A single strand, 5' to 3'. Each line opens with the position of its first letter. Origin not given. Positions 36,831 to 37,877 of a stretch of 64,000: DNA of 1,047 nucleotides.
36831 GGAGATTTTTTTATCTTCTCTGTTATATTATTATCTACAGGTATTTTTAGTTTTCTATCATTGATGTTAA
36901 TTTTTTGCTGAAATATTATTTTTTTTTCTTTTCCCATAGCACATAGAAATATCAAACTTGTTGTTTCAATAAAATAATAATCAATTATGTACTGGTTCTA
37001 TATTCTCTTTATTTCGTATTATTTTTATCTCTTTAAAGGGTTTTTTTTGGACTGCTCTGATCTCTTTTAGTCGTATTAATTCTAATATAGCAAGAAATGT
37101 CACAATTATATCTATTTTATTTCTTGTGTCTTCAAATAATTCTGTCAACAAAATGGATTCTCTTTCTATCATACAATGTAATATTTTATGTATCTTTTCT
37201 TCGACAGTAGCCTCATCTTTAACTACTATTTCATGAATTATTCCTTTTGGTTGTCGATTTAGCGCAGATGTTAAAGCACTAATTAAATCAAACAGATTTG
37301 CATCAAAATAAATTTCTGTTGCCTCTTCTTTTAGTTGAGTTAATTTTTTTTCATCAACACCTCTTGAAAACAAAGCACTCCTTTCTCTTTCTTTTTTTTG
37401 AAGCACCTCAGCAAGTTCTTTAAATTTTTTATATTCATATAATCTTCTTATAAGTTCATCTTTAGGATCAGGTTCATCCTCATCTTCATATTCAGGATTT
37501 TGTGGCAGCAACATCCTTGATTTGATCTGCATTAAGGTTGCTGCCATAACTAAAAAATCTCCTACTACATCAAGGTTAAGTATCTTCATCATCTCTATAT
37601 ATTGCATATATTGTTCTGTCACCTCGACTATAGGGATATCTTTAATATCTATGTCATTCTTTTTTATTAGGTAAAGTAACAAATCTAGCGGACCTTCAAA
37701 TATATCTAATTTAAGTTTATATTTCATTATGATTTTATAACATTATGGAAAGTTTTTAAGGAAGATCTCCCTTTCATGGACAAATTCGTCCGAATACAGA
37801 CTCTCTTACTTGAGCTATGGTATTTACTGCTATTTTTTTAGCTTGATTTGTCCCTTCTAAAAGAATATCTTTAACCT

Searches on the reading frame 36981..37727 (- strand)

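Call 56: search_protein_families(library=pfam, proteins=[window:36981-37727:-], max_evalue=0.01)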
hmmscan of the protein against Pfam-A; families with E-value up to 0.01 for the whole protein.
window:36981-37727:- (248 aa): 1 family
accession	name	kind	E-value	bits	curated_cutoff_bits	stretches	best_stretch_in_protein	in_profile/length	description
PF02616.19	SMC_ScpA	-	6.3e-42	144.6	24.6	1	20-236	1-229/232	Segregation and condensation protein ScpA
